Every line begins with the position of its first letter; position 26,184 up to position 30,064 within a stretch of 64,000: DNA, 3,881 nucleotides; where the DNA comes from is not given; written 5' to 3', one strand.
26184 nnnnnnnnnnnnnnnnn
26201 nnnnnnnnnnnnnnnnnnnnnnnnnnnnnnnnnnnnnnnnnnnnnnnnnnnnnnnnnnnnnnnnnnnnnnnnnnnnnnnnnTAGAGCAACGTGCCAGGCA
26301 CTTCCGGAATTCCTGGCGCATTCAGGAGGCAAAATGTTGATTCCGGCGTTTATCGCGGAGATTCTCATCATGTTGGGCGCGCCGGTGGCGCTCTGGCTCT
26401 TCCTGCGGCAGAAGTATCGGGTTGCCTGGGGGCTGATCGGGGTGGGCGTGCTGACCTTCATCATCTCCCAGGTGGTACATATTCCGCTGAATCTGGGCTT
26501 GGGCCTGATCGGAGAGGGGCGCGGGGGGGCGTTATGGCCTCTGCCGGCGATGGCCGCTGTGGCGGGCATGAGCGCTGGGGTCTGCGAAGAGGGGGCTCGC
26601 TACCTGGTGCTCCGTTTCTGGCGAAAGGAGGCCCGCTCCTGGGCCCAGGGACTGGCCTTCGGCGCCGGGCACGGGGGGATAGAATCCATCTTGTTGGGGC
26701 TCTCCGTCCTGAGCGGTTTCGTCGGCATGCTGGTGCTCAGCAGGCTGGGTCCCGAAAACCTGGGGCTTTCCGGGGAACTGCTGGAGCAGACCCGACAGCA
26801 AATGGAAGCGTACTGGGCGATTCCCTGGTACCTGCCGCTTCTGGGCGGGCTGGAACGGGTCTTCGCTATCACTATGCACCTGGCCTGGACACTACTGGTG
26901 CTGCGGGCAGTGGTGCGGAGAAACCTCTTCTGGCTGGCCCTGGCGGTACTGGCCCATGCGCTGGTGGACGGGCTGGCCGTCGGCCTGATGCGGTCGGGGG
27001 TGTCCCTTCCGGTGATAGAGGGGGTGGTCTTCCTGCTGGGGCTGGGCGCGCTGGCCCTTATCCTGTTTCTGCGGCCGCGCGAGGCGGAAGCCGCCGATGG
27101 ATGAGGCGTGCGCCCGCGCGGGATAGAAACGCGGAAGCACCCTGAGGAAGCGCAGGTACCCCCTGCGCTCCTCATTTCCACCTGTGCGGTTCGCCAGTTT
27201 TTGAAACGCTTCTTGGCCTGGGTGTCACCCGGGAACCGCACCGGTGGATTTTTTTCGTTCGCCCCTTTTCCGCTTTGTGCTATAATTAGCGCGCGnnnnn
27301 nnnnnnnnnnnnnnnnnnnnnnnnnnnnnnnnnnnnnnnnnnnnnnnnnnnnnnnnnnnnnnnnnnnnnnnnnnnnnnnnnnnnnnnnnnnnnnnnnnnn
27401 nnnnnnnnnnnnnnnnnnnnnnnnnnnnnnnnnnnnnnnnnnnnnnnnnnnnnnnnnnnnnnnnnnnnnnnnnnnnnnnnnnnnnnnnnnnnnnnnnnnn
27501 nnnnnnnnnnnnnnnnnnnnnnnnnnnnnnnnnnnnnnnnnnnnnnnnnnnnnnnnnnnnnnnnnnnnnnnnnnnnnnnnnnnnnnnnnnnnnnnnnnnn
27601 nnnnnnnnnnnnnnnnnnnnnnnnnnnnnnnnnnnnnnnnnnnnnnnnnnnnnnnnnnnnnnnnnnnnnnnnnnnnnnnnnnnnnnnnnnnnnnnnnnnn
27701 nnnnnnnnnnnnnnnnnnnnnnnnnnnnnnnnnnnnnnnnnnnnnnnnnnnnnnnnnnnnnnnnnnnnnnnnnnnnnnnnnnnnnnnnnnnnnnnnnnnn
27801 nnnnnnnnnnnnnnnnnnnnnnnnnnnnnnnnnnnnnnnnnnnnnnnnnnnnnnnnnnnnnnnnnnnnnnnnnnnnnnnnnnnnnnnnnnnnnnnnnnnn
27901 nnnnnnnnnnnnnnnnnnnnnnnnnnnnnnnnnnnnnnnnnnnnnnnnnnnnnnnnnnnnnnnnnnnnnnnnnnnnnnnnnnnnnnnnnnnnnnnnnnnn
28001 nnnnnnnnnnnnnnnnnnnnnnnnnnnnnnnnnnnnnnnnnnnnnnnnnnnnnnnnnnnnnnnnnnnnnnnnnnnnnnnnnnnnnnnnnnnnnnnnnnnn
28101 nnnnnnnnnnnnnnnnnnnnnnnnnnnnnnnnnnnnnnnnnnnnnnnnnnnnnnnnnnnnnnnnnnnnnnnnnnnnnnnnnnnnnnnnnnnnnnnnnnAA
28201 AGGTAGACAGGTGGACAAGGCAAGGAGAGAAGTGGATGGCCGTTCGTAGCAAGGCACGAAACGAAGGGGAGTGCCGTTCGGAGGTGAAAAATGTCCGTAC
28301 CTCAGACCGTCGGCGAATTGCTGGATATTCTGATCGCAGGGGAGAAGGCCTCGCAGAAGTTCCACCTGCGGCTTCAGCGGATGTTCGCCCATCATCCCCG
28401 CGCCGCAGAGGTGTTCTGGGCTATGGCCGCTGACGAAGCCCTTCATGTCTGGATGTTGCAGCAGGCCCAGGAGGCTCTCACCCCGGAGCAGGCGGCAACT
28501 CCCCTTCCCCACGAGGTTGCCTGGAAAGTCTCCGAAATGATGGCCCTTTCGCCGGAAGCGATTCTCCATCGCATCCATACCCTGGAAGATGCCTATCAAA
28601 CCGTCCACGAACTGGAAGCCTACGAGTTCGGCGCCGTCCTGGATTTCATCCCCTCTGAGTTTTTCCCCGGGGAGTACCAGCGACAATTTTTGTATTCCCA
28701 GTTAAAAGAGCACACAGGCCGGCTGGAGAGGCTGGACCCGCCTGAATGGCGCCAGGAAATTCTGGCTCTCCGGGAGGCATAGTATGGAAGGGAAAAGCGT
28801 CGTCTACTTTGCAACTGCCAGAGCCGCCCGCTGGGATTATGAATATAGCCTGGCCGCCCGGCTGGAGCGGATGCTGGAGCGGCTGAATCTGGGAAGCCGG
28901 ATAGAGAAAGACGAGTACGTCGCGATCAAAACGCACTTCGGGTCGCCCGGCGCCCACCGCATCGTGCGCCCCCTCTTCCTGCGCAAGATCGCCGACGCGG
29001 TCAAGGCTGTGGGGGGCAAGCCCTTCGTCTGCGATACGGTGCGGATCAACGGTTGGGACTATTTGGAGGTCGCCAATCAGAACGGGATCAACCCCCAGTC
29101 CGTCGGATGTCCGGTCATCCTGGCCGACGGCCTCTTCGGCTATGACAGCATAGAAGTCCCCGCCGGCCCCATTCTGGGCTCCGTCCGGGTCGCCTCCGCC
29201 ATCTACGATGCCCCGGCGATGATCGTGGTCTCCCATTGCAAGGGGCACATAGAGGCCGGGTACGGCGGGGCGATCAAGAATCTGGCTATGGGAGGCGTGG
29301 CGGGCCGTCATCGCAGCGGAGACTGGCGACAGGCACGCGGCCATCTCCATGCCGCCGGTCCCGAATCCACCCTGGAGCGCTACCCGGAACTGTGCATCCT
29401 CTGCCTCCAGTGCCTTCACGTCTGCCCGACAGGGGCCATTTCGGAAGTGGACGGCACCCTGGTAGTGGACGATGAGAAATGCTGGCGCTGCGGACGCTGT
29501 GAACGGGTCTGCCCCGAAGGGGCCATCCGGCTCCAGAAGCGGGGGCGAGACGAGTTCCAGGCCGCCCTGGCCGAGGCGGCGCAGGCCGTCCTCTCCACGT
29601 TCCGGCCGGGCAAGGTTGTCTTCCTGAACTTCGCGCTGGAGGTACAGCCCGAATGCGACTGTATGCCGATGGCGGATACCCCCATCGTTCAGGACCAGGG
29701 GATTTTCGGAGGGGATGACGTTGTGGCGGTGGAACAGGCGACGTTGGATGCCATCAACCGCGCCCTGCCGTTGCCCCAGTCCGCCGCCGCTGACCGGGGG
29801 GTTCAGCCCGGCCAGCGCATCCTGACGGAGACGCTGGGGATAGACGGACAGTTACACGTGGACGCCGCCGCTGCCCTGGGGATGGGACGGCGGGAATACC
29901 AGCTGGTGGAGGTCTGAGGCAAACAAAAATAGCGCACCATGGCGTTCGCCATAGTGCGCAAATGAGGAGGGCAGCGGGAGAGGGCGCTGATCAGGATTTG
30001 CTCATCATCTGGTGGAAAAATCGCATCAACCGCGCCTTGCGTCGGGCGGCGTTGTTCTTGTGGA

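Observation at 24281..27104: YtrA-type GntR regulator with consensus promoter and tandem operator, followed by SPFH/stomatin, a Trp/Arg-rich small protein and a YhfC-like intramembrane protease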

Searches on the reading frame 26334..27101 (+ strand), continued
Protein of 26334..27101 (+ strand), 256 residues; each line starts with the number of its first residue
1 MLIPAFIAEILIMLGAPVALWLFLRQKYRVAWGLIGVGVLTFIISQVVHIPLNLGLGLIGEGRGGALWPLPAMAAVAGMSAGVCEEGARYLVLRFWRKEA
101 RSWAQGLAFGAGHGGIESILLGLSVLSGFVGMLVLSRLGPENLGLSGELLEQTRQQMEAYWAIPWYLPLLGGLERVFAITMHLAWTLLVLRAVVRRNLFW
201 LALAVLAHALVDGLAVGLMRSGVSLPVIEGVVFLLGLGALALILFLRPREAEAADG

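Call 75: fold_search(model_id=the predicted structure, library=pdb)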
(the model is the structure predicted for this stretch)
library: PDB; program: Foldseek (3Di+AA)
matches with E <= 10: 229; with E <= 0.001: 0
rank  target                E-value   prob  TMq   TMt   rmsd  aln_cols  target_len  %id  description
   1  8oqy_C                1.9e-03  1.00  0.61  0.67   5.8       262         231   14  Structure of apo form of human gamma-secretase PSEN1 APH-1B isoform reconstituted into lipid nanodisc (released 2024-04-24)
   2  8oqz_C                2.3e-03  1.00  0.61  0.64   6.3       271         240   13  Structure of human gamma-secretase PSEN1 APH-1B isoform reconstituted into lipid nanodisc in complex with Ab46 (released 2024-04-24)
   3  5a63_C                2.8e-03  1.00  0.59  0.61   6.4       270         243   17  Cryo-EM structure of the human gamma-secretase complex at 3.4 angstrom resolution. (released 2015-08-05)
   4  7tm3_6                2.9e-02  1.00  0.57  0.64   7.2       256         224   13  Structure of the rabbit 80S ribosome stalled on a 2-TMD Rhodopsin intermediate in complex with the multipass transloco (released 2022-10-19)
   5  8zrt_R                8.6e-01  0.11  0.18  0.17  19.6       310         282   10  Cryo-EM structure focused on the receptor of the ET-1 bound ETBR-DNGI complex (released 2024-10-02)
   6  8x8l_R                9.8e-01  0.14  0.23  0.22  17.3       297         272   15  Cryo-EM structure of the cortistatin 17-bound Somatostatin receptor 5-Gi protein complex (released 2024-06-12)
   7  7n6g_3R               1.2e+00  0.14  0.21  0.16  45.6       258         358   10  C1 of central pair (released 2022-05-18)
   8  7ra3_R                1.4e+00  0.15  0.25  0.19  18.4       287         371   17  cryo-EM of human Gastric inhibitory polypeptide receptor GIPR bound to GIP (released 2022-04-13)
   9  7vl8_R                1.4e+00  0.09  0.18  0.16  21.6       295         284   14  Cryo-EM structure of the Apo CCR1-Gi complex (released 2022-03-23)
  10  9c7u_C                1.5e+00  0.77  0.48  0.57   7.9       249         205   16  Structure of the human truncated BOS complex in GDN (released 2024-08-21)
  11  7sqc_1Y               1.6e+00  0.08  0.16  0.16  33.0       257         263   14  Ciliary C1 central pair apparatus isolated from Chlamydomonas reinhardtii (released 2022-04-13)
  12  8tpm_A                1.8e+00  0.13  0.25  0.13  18.5       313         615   11  nhTMEM16 lipid scramblase in lipid nanodiscs with MSP1E3 scaffold protein in the absence of Ca2+ (released 2024-05-08)
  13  7z6n_B                1.8e+00  0.08  0.17  0.17  20.1       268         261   16  Crystal structure of Zn2+-transporter BbZIP in a metal-stripped state (released 2022-08-10)
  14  5i6j                  1.9e+00  0.10  0.19  0.12  34.1       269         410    9  Crystal Structure of SRGAP2 F-BARx (released 2017-03-08)
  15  5i7d_A                1.9e+00  0.06  0.14  0.10  34.0       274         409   10  Crystal Structure of srGAP2 F-BARx WT Form-2 (released 2017-08-30)
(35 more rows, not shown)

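Call 77: search_protein_families(library=padloc, proteins=[window:26334-27101:+], max_evalue=0.001)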
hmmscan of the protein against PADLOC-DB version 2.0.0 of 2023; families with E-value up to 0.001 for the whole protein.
window:26334-27101:+ (256 aa): 0 families

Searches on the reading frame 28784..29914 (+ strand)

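Call 71: search_protein_families(library=pfam, proteins=[window:28784-29914:+], max_evalue=0.001)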
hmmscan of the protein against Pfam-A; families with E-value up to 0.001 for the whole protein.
window:28784-29914:+ (377 aa): 14 families
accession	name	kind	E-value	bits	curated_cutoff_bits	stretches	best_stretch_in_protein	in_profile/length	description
PF04015.17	DUF362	-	3.6e-42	145.1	24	1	46-322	1-200/200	Domain of unknown function (DUF362)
PF00037.32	Fer4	-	4.5e-16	58.4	21.1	2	227-249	2-24/24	4Fe-4S binding domain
PF12838.12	Fer4_7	-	3.2e-13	50.3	27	2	204-247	2-52/52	4Fe-4S dicluster domain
PF12837.12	Fer4_6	-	3.7e-10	39.7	25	1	227-248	3-24/24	4Fe-4S binding domain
PF13237.11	Fer4_10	-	5.8e-10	39.4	25.5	2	200-244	5-53/53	4Fe-4S dicluster domain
PF13187.11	Fer4_9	-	5.4e-09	36.4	27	1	204-248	2-52/52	4Fe-4S dicluster domain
PF25160.1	LdpA_Fe-S-bd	-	1.9e-08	34.4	27.6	1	210-251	9-46/49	LdpA Fe-S cluster-binding domain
PF13484.11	Fer4_16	-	2.2e-08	35.2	30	0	232-253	1-21/66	4Fe-4S double cluster binding domain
PF13183.11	Fer4_8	-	5.8e-08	33.6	27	0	179-217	27-67/68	4Fe-4S dicluster domain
PF14697.11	Fer4_21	-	4.7e-07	30.3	35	1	202-250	6-59/59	4Fe-4S dicluster domain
PF12797.12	Fer4_2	-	2.2e-06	27.7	24.5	0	227-245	4-22/22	4Fe-4S binding domain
PF12800.12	Fer4_4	-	6.2e-06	26.6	24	0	231-246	2-17/17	4Fe-4S binding domain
PF12798.12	Fer4_3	-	0.00015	22.8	27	0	233-247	1-15/15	4Fe-4S binding domain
PF13534.11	Fer4_17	-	0.00031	21.7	22.2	0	231-246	44-59/61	4Fe-4S dicluster domain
